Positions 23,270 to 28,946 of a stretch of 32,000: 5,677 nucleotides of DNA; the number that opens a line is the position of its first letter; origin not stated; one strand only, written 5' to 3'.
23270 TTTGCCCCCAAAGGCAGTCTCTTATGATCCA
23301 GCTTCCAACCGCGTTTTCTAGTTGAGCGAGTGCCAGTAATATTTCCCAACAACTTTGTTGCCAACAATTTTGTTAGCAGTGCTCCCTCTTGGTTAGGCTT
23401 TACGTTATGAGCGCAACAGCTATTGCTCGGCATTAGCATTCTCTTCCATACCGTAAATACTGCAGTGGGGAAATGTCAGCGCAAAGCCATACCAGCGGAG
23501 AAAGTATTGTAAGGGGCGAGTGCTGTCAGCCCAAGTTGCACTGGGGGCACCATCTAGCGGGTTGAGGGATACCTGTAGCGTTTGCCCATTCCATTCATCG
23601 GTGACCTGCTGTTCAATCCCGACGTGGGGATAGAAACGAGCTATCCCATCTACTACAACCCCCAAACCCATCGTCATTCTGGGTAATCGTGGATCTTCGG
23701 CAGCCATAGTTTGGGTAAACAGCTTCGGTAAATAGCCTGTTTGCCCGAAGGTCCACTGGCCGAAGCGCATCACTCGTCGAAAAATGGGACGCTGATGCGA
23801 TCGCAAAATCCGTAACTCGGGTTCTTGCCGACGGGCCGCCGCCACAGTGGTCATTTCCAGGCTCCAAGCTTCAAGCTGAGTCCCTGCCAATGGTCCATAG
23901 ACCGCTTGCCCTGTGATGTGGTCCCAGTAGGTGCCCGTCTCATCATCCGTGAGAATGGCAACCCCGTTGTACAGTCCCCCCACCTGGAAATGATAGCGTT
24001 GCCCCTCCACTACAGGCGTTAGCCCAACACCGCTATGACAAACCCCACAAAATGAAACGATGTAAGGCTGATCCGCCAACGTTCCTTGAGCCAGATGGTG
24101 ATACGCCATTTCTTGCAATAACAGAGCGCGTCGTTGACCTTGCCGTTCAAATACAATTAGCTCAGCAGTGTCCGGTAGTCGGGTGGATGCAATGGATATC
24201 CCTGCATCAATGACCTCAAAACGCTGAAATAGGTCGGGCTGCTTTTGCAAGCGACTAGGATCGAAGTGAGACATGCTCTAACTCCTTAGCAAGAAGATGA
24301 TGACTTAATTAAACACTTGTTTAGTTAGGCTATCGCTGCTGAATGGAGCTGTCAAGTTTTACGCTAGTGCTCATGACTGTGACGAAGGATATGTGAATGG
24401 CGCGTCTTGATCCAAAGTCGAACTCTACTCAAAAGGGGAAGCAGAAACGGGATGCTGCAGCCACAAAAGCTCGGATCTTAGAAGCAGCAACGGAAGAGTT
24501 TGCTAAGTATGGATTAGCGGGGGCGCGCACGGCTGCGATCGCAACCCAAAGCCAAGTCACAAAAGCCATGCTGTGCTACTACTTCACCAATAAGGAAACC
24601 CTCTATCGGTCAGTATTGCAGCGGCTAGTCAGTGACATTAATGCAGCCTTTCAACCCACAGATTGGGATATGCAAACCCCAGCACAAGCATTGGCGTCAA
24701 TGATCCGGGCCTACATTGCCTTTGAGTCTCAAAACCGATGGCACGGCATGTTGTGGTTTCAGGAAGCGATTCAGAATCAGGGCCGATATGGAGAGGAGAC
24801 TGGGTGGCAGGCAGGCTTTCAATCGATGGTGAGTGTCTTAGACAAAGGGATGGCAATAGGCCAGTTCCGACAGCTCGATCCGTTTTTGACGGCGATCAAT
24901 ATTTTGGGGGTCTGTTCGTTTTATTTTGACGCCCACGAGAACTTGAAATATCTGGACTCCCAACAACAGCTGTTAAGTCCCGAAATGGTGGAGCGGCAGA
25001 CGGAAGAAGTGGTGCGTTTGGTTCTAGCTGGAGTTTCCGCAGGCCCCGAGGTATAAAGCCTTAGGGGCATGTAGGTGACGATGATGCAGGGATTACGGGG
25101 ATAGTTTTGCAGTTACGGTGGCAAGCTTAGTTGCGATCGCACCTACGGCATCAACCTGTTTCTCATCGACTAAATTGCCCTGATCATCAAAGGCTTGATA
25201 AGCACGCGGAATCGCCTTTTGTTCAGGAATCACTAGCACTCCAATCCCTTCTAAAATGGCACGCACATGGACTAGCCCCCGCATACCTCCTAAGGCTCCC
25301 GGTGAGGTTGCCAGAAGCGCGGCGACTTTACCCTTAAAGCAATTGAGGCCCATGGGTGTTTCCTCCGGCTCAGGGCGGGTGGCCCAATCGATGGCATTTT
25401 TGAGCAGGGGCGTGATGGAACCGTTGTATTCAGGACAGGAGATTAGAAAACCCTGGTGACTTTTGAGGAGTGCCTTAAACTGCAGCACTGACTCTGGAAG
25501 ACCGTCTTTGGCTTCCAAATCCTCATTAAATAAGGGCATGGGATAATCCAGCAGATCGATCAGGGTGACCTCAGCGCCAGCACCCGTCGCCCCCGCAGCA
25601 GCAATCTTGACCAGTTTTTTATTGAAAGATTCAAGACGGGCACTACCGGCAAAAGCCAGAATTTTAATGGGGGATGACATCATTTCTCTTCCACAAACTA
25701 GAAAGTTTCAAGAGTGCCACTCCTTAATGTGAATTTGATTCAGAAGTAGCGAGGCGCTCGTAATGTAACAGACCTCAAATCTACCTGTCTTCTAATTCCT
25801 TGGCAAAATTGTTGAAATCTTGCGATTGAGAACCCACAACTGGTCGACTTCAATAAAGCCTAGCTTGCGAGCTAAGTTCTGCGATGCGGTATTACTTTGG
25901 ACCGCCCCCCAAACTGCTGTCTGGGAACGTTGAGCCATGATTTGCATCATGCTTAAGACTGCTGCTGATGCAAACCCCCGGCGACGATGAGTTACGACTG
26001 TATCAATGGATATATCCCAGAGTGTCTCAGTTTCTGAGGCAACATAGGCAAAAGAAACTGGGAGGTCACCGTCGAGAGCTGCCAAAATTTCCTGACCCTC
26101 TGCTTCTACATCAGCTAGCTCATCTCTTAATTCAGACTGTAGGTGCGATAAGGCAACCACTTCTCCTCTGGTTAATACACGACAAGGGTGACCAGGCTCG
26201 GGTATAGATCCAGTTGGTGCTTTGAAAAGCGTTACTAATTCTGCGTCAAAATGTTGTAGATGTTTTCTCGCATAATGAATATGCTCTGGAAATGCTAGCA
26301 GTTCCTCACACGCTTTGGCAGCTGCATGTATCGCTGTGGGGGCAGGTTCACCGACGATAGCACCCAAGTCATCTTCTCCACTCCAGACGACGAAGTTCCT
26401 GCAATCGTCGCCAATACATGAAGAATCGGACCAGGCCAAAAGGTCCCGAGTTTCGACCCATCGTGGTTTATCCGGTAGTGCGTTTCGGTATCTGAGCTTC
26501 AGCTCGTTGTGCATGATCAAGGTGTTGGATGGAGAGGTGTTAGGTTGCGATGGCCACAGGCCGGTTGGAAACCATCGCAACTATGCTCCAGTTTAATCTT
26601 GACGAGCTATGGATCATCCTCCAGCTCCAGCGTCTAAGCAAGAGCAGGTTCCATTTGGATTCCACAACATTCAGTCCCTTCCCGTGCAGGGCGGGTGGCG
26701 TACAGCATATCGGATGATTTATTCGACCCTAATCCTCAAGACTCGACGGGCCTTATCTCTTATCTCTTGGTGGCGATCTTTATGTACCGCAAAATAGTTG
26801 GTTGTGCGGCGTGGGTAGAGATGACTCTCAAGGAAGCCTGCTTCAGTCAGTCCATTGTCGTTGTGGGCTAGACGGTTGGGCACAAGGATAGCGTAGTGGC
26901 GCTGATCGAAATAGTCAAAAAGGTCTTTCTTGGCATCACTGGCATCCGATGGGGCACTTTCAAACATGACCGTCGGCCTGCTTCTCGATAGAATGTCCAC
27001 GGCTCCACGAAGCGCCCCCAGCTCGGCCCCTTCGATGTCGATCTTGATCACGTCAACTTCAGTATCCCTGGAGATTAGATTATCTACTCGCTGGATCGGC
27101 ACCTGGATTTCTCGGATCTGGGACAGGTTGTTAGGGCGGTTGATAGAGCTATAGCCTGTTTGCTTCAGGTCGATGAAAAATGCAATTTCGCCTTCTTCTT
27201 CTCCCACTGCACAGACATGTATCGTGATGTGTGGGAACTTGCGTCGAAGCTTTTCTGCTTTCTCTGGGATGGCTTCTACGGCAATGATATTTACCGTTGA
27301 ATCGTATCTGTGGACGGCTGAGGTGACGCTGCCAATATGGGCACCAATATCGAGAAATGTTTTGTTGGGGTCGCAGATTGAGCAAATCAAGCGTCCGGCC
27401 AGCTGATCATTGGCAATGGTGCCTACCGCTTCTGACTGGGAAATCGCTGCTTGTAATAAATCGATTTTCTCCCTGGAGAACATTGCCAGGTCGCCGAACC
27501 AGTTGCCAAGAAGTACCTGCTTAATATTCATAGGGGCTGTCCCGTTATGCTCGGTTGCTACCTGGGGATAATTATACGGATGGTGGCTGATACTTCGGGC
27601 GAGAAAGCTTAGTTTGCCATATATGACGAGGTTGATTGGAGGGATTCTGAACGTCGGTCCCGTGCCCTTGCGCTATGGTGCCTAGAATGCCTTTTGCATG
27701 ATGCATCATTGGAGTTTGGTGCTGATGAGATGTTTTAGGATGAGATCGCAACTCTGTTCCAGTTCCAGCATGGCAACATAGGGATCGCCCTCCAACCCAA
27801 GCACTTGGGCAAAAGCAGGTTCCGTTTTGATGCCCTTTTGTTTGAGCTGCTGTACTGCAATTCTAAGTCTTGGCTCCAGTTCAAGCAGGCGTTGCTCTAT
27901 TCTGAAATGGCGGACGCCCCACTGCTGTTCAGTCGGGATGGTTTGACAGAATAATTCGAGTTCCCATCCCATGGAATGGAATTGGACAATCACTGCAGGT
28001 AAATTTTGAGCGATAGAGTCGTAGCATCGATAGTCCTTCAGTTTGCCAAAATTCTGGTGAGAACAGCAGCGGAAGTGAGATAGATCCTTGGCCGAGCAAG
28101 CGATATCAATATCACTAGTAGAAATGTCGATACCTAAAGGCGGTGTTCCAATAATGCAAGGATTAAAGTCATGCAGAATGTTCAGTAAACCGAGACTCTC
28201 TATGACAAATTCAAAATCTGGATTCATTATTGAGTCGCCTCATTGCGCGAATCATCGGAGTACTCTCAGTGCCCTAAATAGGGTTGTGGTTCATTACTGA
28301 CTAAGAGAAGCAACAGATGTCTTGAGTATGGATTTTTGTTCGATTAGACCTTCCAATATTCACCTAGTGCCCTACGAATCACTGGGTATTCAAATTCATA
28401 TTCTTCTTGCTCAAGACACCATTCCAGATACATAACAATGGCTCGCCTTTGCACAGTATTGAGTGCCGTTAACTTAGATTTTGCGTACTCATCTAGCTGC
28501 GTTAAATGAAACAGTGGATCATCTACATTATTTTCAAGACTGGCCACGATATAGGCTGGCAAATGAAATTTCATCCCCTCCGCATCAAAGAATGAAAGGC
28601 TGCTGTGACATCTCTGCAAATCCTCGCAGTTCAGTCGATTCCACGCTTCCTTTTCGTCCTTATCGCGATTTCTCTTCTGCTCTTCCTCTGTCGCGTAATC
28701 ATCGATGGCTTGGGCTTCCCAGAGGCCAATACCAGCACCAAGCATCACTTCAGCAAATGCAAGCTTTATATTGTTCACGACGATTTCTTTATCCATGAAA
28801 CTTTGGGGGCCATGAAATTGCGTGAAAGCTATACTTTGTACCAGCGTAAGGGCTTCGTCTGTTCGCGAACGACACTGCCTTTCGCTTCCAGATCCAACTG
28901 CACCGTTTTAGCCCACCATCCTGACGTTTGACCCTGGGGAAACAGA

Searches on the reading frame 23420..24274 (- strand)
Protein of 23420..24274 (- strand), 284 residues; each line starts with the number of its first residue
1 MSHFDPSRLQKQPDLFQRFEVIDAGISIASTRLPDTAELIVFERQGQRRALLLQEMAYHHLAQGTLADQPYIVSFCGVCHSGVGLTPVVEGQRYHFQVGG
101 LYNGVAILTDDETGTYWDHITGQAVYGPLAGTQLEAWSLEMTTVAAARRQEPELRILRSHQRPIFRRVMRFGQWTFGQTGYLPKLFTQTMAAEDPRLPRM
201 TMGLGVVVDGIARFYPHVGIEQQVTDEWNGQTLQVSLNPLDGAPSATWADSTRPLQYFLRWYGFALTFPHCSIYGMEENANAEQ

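Call 55: search_protein_families(library=pfam, proteins=[window:23420-24274:-], max_evalue=0.00001)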
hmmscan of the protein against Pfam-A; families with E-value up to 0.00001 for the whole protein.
window:23420-24274:- (284 aa): 1 family
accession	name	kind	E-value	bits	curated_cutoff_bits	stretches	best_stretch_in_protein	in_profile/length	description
PF11376.13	DUF3179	-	9.9e-26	91.3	27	1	29-236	18-223/292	Protein of unknown function (DUF3179)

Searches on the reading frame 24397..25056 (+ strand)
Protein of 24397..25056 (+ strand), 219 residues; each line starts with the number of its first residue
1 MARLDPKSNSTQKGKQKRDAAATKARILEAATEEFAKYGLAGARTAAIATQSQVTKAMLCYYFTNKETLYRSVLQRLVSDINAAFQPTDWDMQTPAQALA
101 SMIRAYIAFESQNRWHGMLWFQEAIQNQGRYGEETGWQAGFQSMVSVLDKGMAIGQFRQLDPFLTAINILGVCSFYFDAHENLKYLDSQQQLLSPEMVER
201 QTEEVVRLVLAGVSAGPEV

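Call 84: search_protein_families(library=pfam, proteins=[window:24397-25056:+], max_evalue=0.0001)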
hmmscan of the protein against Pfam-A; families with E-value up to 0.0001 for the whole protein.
window:24397-25056:+ (219 aa): 5 families
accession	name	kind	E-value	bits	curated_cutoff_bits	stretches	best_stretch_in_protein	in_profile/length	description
PF00440.29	TetR_N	-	2.5e-10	40.4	24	1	27-72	1-46/47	Bacterial regulatory proteins, tetR family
PF17938.6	TetR_C_29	-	1.4e-07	32.1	26.2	1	95-209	1-119/119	Tetracyclin repressor-like, C-terminal domain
PF14514.11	TetR_C_9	-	2.2e-06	28.2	25.3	1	144-215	56-126/130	Tetracyclin repressor-like, C-terminal domain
PF08362.16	TetR_C_3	-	6.6e-05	23.3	25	1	74-214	1-141/143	YcdC-like protein, C-terminal region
PF17932.6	TetR_C_24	-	9.7e-05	23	26.4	0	94-174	3-85/114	Tetracyclin repressor-like, C-terminal domain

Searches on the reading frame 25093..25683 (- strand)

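Call 84: search_protein_families(library=pfam, proteins=[window:25093-25683:-], max_evalue=0.0001)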
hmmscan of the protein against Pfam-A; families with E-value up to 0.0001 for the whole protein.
window:25093-25683:- (196 aa): 2 families
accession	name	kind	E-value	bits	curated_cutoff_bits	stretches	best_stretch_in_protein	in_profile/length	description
PF03358.20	FMN_red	-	8.3e-40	136.3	24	1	6-162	1-151/152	NADPH-dependent FMN reductase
PF02525.22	Flavodoxin_2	-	4.8e-10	39.9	27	1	7-130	2-137/198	Flavodoxin-like fold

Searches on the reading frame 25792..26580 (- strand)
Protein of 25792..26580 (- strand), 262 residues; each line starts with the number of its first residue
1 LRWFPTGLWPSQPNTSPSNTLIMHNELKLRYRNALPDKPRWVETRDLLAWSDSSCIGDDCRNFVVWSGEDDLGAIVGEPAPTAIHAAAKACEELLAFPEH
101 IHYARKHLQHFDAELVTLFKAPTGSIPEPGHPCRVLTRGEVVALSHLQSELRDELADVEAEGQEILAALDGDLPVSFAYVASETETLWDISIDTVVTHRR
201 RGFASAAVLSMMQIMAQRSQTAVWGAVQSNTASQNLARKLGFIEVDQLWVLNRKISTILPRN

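Call 84: search_protein_families(library=pfam, proteins=[window:25792-26580:-], max_evalue=0.0001)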
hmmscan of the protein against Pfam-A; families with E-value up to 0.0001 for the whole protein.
window:25792-26580:- (262 aa): 3 families
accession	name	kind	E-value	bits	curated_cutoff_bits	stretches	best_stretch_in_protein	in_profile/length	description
PF12746.13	GNAT_acetyltran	-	3.7e-09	37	26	1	168-246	162-238/243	GNAT acetyltransferase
PF08445.16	FR47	-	3.3e-08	33.8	22.1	1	193-249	28-85/86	FR47-like protein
PF00583.31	Acetyltransf_1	-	4.3e-06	27.4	20.7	1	158-242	28-116/116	Acetyltransferase (GNAT) family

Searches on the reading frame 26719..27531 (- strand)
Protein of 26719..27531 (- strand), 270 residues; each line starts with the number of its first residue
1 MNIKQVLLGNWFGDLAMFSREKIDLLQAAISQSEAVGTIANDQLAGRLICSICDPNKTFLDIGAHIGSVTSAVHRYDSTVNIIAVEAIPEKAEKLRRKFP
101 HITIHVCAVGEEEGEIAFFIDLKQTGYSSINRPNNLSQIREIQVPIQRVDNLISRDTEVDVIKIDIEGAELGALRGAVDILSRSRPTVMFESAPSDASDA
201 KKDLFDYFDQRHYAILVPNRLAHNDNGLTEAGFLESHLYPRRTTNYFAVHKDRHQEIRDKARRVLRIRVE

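Call 84: search_protein_families(library=pfam, proteins=[window:26719-27531:-], max_evalue=0.0001)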
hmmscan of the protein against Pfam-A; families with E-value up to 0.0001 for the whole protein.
window:26719-27531:- (270 aa): 2 families
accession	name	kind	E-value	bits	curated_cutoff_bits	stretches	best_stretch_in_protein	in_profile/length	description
PF05050.19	Methyltransf_21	-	2.8e-19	70.3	22.7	1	61-196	1-152/173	Methyltransferase FkbM domain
PF05575.17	V_cholerae_RfbT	-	6.2e-10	39.3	27.9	1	48-175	72-208/286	Vibrio cholerae RfbT protein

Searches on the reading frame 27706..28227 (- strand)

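Call 84: search_protein_families(library=pfam, proteins=[window:27706-28227:-], max_evalue=0.0001)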
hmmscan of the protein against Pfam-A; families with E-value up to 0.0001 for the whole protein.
window:27706-28227:- (173 aa): 1 family
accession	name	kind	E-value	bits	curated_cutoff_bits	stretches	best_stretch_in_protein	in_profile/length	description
PF14091.12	DUF4269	-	3.7e-55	186.8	28.9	1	8-156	2-151/151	Domain of unknown function (DUF4269)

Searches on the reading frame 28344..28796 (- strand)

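Call 84: search_protein_families(library=pfam, proteins=[window:28344-28796:-], max_evalue=0.0001)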
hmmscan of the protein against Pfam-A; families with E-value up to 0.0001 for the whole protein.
window:28344-28796:- (150 aa): 1 family
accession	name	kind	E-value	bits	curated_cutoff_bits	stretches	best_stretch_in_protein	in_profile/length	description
PF20461.3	DUF6714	-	4.2e-27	95.5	27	1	6-149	5-158/161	Family of unknown function (DUF6714)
